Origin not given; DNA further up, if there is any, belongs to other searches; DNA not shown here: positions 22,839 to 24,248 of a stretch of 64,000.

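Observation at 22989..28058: Five-gene ECF sigma operon ending in an NB-ARC-like NTPase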

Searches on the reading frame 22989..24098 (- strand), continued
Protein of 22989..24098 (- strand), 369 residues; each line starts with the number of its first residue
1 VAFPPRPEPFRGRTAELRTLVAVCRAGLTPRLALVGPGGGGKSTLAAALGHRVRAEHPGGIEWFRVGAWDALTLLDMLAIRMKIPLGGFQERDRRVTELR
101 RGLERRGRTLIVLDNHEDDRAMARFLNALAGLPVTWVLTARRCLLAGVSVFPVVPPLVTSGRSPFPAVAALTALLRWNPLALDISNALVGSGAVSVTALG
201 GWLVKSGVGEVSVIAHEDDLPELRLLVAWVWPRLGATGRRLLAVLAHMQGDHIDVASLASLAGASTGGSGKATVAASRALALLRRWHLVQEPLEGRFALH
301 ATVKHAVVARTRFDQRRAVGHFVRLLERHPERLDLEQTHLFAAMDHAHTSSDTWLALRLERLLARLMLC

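Call 55: fold_search(model_id=the predicted structure, library=pdb)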
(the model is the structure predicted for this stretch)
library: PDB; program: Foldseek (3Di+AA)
matches with E <= 10: 967; with E <= 0.001: 55
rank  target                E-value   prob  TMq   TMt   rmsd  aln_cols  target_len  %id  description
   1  3shf                  5.2e-09  1.00  0.61  0.22   6.1       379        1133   17  Crystal structure of the R265S mutant of full-length murine Apaf-1 (released 2011-08-24)
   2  3sfz                  5.5e-09  1.00  0.62  0.23   5.9       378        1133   16  Crystal structure of full-length murine Apaf-1 (released 2011-08-24)
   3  1z6t_B                1.1e-08  1.00  0.58  0.38   9.7       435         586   17  Structure of the apoptotic protease-activating factor 1 bound to ADP (released 2005-04-19)
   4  9ria_C                2.9e-08  1.00  0.42  0.20  16.5       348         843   22  Cryo-EM structure of tomato NRC3-AVRcap1b complex (released 2025-07-23)
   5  1z6t_A                5.2e-08  1.00  0.60  0.41   9.2       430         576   17  Structure of the apoptotic protease-activating factor 1 bound to ADP (released 2005-04-19)
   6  4m9s_B                5.4e-08  1.00  0.41  0.31  20.4       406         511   14  crystal structure of CED-4 bound CED-3 fragment (released 2013-10-23)
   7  8rfh_A                6.0e-08  1.00  0.57  0.31   6.1       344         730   19  CryoEM structure of the plant helper NLR NRC2 in its resting state (released 2024-01-10)
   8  8bv0_A                7.0e-08  1.00  0.60  0.64   5.7       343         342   19  Binary complex between the NB-ARC domain from the Tomato immune receptor NRC1 and the SPRY domain-containing effector  (released 2022-12-21)
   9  9ri9_B                1.4e-07  1.00  0.41  0.20  16.9       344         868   20  Cryo-EM structure of the tomato NRC3 hexameric resistosome (released 2025-07-23)
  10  8jo0_A                1.8e-07  1.00  0.40  0.38  18.2       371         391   15  The Cryo-EM structure of a heptameric CED-4/CED-3 catalytic complex (released 2023-06-28)
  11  9ria_B                1.9e-07  1.00  0.41  0.20  16.6       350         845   20  Cryo-EM structure of tomato NRC3-AVRcap1b complex (released 2025-07-23)
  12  8xuq_A                2.0e-07  1.00  0.58  0.27   5.9       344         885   18  Cryo-EM structure of tomato NRC2 tetramer (released 2024-05-22)
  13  8jns_D                2.1e-07  1.00  0.40  0.38  19.2       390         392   15  cryo-EM structure of a CED-4 hexamer (released 2023-06-28)
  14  9fp6_A                2.2e-07  1.00  0.35  0.19  17.9       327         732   19  Structure of the NbNRC2 hexameric resistosome (released 2024-07-03)
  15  4m9s_A                2.2e-07  1.00  0.38  0.29  17.8       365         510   14  crystal structure of CED-4 bound CED-3 fragment (released 2013-10-23)
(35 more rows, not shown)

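Call 58: search_protein_families(library=pfam, proteins=[L083:4422-5969:+, L067:4422-5969:+, L026:4833-5930:+, L083:3404-4417:+, L024:1936-3138:+], max_evalue=0.05)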
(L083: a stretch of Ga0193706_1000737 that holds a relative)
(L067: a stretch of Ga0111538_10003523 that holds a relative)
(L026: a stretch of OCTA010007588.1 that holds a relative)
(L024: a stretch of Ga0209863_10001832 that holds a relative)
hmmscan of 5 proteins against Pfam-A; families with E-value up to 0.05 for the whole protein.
L083:4422-5969:+ (515 aa): 0 families

L067:4422-5969:+ (515 aa): 0 families

L026:4833-5930:+ (365 aa): 0 families

L083:3404-4417:+ (337 aa): 0 families

L024:1936-3138:+ (400 aa): 3 families
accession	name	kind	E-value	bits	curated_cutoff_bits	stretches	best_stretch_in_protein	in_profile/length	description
PF00563.25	EAL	-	4.5e-46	157.6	31.3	1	176-391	12-236/236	EAL domain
PF00072.30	Response_reg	-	2.2e-27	95.8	30.2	1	26-135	1-110/111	Response regulator receiver domain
PF13649.12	Methyltransf_25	-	0.027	15.6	27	0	25-89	23-89/97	Methyltransferase domain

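Call 77: search_protein_representatives(alignment_id=A2)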
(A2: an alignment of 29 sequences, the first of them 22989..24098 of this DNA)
Query: 29 sequences, 361 profile positions. Proteins with E-value up to 0.001 (for the whole library): 25884; up to 1e-10: 1848; up to 1e-30: 40. The best 150 are listed.
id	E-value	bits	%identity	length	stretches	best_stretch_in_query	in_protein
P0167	7.4e-127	439.5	-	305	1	53-358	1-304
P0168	1.8e-123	428.4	-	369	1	11-359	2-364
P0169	1.3e-103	363.0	-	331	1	28-287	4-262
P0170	4.4e-91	321.8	-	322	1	3-242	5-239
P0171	3.7e-88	312.2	-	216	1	144-359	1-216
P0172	3.6e-85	302.4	-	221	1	44-265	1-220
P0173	2.0e-81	290.0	-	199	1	23-218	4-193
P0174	3.0e-73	263.1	-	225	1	2-176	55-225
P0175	5.1e-73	262.4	-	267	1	2-205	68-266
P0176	1.5e-61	224.7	-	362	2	211-341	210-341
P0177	2.9e-59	217.1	-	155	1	93-221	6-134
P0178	1.6e-58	214.7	-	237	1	122-254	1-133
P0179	2.9e-56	207.3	-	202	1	158-353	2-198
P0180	2.2e-54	201.1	-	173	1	205-359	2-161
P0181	2.6e-53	197.5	-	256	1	44-210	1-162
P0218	6.1e-27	110.8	-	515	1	9-341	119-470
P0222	2.0e-25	105.8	-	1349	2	2-296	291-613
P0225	4.3e-25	104.7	-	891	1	9-347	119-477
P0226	6.3e-25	104.2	-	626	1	9-322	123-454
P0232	3.0e-24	101.9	-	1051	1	3-343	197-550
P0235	1.4e-23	99.7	-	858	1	3-346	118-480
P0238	6.0e-23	97.7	-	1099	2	4-321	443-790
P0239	6.6e-23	97.5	-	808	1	9-350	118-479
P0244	2.5e-22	95.6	-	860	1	6-341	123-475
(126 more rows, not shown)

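Call 78: search_protein_families(library=pfam, proteins=[P0225, P0235, P0218, P0222, P0232, P0239, P0244, P0226, P0238, P0168], max_evalue=0.001)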
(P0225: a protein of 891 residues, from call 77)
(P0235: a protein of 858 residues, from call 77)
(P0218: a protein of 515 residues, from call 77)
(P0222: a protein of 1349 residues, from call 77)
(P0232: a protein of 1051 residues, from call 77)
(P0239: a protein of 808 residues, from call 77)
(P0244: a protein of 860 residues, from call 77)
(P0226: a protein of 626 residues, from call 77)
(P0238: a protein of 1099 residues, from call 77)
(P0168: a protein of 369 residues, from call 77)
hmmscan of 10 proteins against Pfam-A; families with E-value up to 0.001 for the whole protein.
P0225 (891 aa): 12 families
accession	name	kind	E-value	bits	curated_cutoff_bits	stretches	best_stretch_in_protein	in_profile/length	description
PF13424.12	TPR_12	-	5.7e-38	129.4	30.1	5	601-670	4-76/77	Tetratricopeptide repeat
PF17874.7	TPR_MalT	-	1.1e-22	81.2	45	3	679-859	4-181/336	MalT-like TPR region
PF13374.12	TPR_10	-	2.2e-19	69.2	27.5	0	519-551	2-34/42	Tetratricopeptide repeat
PF07719.23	TPR_2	-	2.6e-13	49.4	27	0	602-630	4-32/34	Tetratricopeptide repeat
PF00931.28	NB-ARC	-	7.7e-12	45.4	23.5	1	126-355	4-246/248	NB-ARC domain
PF00515.34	TPR_1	-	7.4e-11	41.8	27.8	0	519-551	1-33/34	Tetratricopeptide repeat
PF13176.12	TPR_7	-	4.9e-09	36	27.9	0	761-795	1-35/36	Tetratricopeptide repeat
PF13191.12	AAA_16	-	9.7e-06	26.6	32.6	1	120-208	2-77/167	AAA ATPase domain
PF13560.12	HTH_31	-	4.1e-05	24.3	27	1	6-68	2-63/64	Helix-turn-helix domain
PF13428.12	TPR_14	-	4.6e-05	24.2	23.5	0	761-797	3-39/44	Tetratricopeptide repeat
PF13443.12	HTH_26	-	4.8e-05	24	22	1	10-65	2-56/63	Cro/C1-type HTH DNA-binding domain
PF13401.12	AAA_22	-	0.00031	21.5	27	0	139-228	4-95/130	AAA domain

P0235 (858 aa): 16 families
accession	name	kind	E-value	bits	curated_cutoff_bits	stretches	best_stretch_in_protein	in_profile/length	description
PF13424.12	TPR_12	-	2.3e-30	105.1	30.1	4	602-674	2-76/77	Tetratricopeptide repeat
PF07719.23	TPR_2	-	4.8e-23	79.8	27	0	687-715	5-33/34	Tetratricopeptide repeat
PF00515.34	TPR_1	-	1.8e-17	62.8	27.8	0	525-553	3-31/34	Tetratricopeptide repeat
PF17874.7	TPR_MalT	-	2.6e-16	60.3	45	2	572-716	10-155/336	MalT-like TPR region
PF00931.28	NB-ARC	-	3.5e-13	49.8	23.5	1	132-323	5-208/248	NB-ARC domain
PF13181.12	TPR_8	-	9.5e-13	47.6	25.7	0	525-555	3-33/34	Tetratricopeptide repeat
PF13176.12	TPR_7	-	1.3e-11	44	27.9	0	530-558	6-34/36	Tetratricopeptide repeat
PF13374.12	TPR_10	-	1.8e-11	44.1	27.5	0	685-715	4-34/42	Tetratricopeptide repeat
PF13432.12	TPR_16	-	4.4e-09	37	32.7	0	655-716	9-64/65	Tetratricopeptide repeat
PF13191.12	AAA_16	-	2.1e-06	28.8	32.6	1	124-251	1-118/167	AAA ATPase domain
PF13428.12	TPR_14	-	6e-05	23.8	23.5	0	564-592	2-30/44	Tetratricopeptide repeat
PF25199.1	nSTAND_NTPase5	-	6.2e-05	23.3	34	1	128-262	21-141/145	Novel STAND NTPase 5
PF05729.18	NACHT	-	0.00013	22.3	26.7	1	146-258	1-133/167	NACHT domain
PF13401.12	AAA_22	-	0.00031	21.5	27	0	146-233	6-95/130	AAA domain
PF10602.15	RPN7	-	0.00045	20.4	29.6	0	600-707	33-137/174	26S proteasome subunit RPN7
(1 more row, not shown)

P0218 (515 aa): 6 families
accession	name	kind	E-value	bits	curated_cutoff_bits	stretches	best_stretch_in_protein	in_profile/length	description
PF00931.28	NB-ARC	-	9.1e-22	78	23.5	1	125-354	3-247/248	NB-ARC domain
PF13191.12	AAA_16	-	8.4e-07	30.1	32.6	1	120-217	2-87/167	AAA ATPase domain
PF13401.12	AAA_22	-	4.9e-05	24.1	27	1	141-227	7-95/130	AAA domain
PF13560.12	HTH_31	-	0.00025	21.7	27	1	11-62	6-56/64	Helix-turn-helix domain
PF20703.3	nSTAND1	-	0.00035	20.8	27.1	0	118-224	14-123/379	Novel STAND NTPase 1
PF13173.12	AAA_14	-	0.00055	20.4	27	0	140-234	3-80/129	AAA domain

P0222 (1349 aa): 12 families
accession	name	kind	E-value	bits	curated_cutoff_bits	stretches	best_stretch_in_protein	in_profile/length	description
PF03704.23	BTAD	-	1.1e-40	139.8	22.1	1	110-255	1-146/146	Bacterial transcriptional activator domain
PF13424.12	TPR_12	-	2e-23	82.8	30.1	3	1265-1333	5-75/77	Tetratricopeptide repeat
PF00931.28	NB-ARC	-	5.4e-22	78.7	23.5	2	401-504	94-204/248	NB-ARC domain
PF13191.12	AAA_16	-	8.2e-11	43.1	32.6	2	299-392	2-97/167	AAA ATPase domain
PF13401.12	AAA_22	-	3.5e-09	37.5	27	0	321-416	4-93/130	AAA domain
PF13374.12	TPR_10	-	5.3e-09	36.2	27.5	0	1224-1260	2-38/42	Tetratricopeptide repeat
PF13181.12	TPR_8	-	5.6e-09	35.9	25.7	0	1265-1292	3-30/34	Tetratricopeptide repeat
PF07719.23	TPR_2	-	9.7e-09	35.1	27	1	1265-1293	3-31/34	Tetratricopeptide repeat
PF00515.34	TPR_1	-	1.2e-08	34.8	27.8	0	1224-1254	1-31/34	Tetratricopeptide repeat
PF05729.18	NACHT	-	3.1e-06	27.6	26.7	0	325-443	3-133/167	NACHT domain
PF00486.34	Trans_reg_C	-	3.4e-05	24.3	26.2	1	37-90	9-61/77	Transcriptional regulatory protein, C terminal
PF12802.13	MarR_2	-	7.8e-05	23.2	27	0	550-600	3-54/61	MarR family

P0232 (1051 aa): 13 families
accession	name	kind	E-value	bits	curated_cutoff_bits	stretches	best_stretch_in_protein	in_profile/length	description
PF13646.12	HEAT_2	-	8.3e-60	199.5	27.7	6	591-676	1-87/88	HEAT repeats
PF02985.28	HEAT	-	5.2e-25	85.6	23.5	0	855-875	8-27/31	HEAT repeat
PF03130.22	HEAT_PBS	-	2.1e-24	83.6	20.9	0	991-1010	2-21/27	PBS lyase HEAT-like repeat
PF00931.28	NB-ARC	-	2.6e-16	60.1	23.5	1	214-394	9-204/248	NB-ARC domain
PF13513.12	HEAT_EZ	-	1.9e-14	54.2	27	0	846-875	27-55/55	HEAT-like repeat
PF13365.12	Trypsin_2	-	7.1e-11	43.5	27.6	1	2-152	1-144/144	Trypsin-like peptidase domain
PF00514.29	Arm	-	3.1e-10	40.2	20.6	0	650-672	10-32/41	Armadillo/beta-catenin-like repeat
PF12755.13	Vac14_Fab1_bd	-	7.3e-07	30.2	22.1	0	974-1000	27-53/97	Vacuolar 14 Fab1-binding region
PF01637.24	ATPase_2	-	5.1e-06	26.9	33.2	1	204-307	1-117/225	ATPase domain predominantly from Archaea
PF25767.1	ARM_TBCD_2nd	-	5.5e-05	23.1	29.7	0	814-845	75-106/245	Tubulin-specific chaperone D-like, ARM repeats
PF12717.13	Cnd1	-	0.00035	21.1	26.4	0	606-687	2-93/162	non-SMC mitotic condensation complex subunit 1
PF13401.12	AAA_22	-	0.00044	21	27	0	227-312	9-96/130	AAA domain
PF13173.12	AAA_14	-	0.00071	20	27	0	225-326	4-88/129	AAA domain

P0239 (808 aa): 12 families
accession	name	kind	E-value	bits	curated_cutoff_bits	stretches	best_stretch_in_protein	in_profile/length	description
PF13424.12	TPR_12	-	1.4e-19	70.5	30.1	4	602-670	6-77/77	Tetratricopeptide repeat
PF00931.28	NB-ARC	-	2.1e-17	63.6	23.5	1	124-355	3-247/248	NB-ARC domain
PF07719.23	TPR_2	-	1.9e-14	53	27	0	603-629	6-32/34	Tetratricopeptide repeat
PF17874.7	TPR_MalT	-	2.7e-14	53.6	45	2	478-632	38-195/336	MalT-like TPR region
PF00515.34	TPR_1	-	1.8e-09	37.5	27.8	0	560-587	3-30/34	Tetratricopeptide repeat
PF13191.12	AAA_16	-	1.1e-06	29.7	32.6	1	119-218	2-88/167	AAA ATPase domain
PF13181.12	TPR_8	-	1.5e-06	28.4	25.7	0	561-588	4-31/34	Tetratricopeptide repeat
PF13176.12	TPR_7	-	7.1e-06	26.2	27.9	0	602-634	3-35/36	Tetratricopeptide repeat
PF13374.12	TPR_10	-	7.9e-06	26.2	27.5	0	760-787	4-31/42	Tetratricopeptide repeat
PF13432.12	TPR_16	-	2.4e-05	25.1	32.7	1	724-788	3-61/65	Tetratricopeptide repeat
PF13401.12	AAA_22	-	0.0003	21.5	27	1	138-225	4-93/130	AAA domain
PF13560.12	HTH_31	-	0.00033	21.4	27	1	7-68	2-62/64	Helix-turn-helix domain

P0244 (860 aa): 12 families
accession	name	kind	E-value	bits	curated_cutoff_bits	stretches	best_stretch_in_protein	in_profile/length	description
PF13424.12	TPR_12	-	7.3e-20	71.4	30.1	3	570-634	10-76/77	Tetratricopeptide repeat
PF00515.34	TPR_1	-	1.2e-11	44.3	27.8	0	605-633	3-31/34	Tetratricopeptide repeat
PF17874.7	TPR_MalT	-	3e-10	40.3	45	2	524-638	2-115/336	MalT-like TPR region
PF07719.23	TPR_2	-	1.1e-09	38.1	27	0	605-633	3-31/34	Tetratricopeptide repeat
PF13374.12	TPR_10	-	1.5e-09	38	27.5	1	605-636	4-35/42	Tetratricopeptide repeat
PF00931.28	NB-ARC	-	4.6e-08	33.1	23.5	1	144-313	16-197/248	NB-ARC domain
PF13176.12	TPR_7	-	1.2e-07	31.7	27.9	0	605-640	1-36/36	Tetratricopeptide repeat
PF13191.12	AAA_16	-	1.2e-06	29.5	32.6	1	127-257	2-104/167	AAA ATPase domain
PF10602.15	RPN7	-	1.6e-05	25.1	29.6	0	655-786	8-137/174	26S proteasome subunit RPN7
PF13401.12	AAA_22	-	3.3e-05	24.6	27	1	144-234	3-95/130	AAA domain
PF13181.12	TPR_8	-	0.00028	21.2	25.7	0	574-595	12-33/34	Tetratricopeptide repeat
PF13560.12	HTH_31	-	0.00035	21.3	27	1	7-69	2-63/64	Helix-turn-helix domain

P0226 (626 aa): 11 families
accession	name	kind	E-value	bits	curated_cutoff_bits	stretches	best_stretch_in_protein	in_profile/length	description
PF00931.28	NB-ARC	-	2.3e-16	60.2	23.5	1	129-326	3-210/248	NB-ARC domain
PF13424.12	TPR_12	-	3.6e-09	37.1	30.1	1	492-556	11-77/77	Tetratricopeptide repeat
PF13191.12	AAA_16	-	6.3e-08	33.7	32.6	1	123-197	1-66/167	AAA ATPase domain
PF13401.12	AAA_22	-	1.3e-07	32.5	27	1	143-232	4-95/130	AAA domain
PF13374.12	TPR_10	-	1.7e-07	31.5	27.5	0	565-596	3-34/42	Tetratricopeptide repeat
PF20720.3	nSTAND3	-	4.1e-05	23.8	27.2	1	138-170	11-43/155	Novel STAND NTPase 3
PF01637.24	ATPase_2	-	4.5e-05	23.8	33.2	1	124-170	1-46/225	ATPase domain predominantly from Archaea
PF17874.7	TPR_MalT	-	5.9e-05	22.9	45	1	501-600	57-158/336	MalT-like TPR region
PF05729.18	NACHT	-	0.0003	21.1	26.7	0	145-263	1-142/167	NACHT domain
PF00004.35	AAA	-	0.00042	21.2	21.2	0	148-172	2-26/131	ATPase family associated with various cellular activities (AAA)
PF25199.1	nSTAND_NTPase5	-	0.0009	19.5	34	0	128-259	22-137/145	Novel STAND NTPase 5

P0238 (1099 aa): 26 families (the best 25 are shown)
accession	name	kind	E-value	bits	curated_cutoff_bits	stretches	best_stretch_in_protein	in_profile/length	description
PF13424.12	TPR_12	-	9.7e-42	141.5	30.1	5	1010-1080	3-76/77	Tetratricopeptide repeat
PF03704.23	BTAD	-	1.9e-36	126.1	22.1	1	94-236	1-146/146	Bacterial transcriptional activator domain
PF00515.34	TPR_1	-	1.1e-22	79.2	27.8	2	969-999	1-31/34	Tetratricopeptide repeat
PF07719.23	TPR_2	-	1.8e-20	71.8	27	1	890-918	2-30/34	Tetratricopeptide repeat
PF00931.28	NB-ARC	-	3.4e-16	59.7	23.5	2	458-654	7-204/248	NB-ARC domain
PF13181.12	TPR_8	-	5.9e-15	54.5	25.7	0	895-918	7-30/34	Tetratricopeptide repeat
PF13401.12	AAA_22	-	1.2e-14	55.2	27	1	284-376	7-95/130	AAA domain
PF13374.12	TPR_10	-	1.7e-14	53.7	27.5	0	969-1002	2-35/42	Tetratricopeptide repeat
PF13191.12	AAA_16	-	6.8e-14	53.1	32.6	2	261-376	2-143/167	AAA ATPase domain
PF13176.12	TPR_7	-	1.4e-11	44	27.9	0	971-1005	1-35/36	Tetratricopeptide repeat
PF00486.34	Trans_reg_C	-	3.1e-10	40.4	26.2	1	16-86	1-76/77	Transcriptional regulatory protein, C terminal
PF13174.12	TPR_6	-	1.1e-08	35.6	26.3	0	1015-1039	6-30/33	Tetratricopeptide repeat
PF05729.18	NACHT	-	1.3e-08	35.3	26.7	0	475-593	3-133/167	NACHT domain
PF14559.12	TPR_19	-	7.2e-07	29.9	25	0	1021-1077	3-53/68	Tetratricopeptide repeat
PF20720.3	nSTAND3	-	9.3e-07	29.1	27.2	1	284-306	19-41/155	Novel STAND NTPase 3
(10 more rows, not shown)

P0168 (369 aa): 1 family
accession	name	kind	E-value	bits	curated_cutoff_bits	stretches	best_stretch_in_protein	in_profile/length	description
PF13191.12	AAA_16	-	5.4e-05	24.2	32.6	1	3-118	4-160/167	AAA ATPase domain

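Call 82: search_solved_structures(query=L083:4422-5969:+, max_evalue=1)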
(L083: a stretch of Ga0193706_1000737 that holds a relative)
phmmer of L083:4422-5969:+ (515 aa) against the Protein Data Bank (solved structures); distinct sequences matched with E-value up to 1: 0.
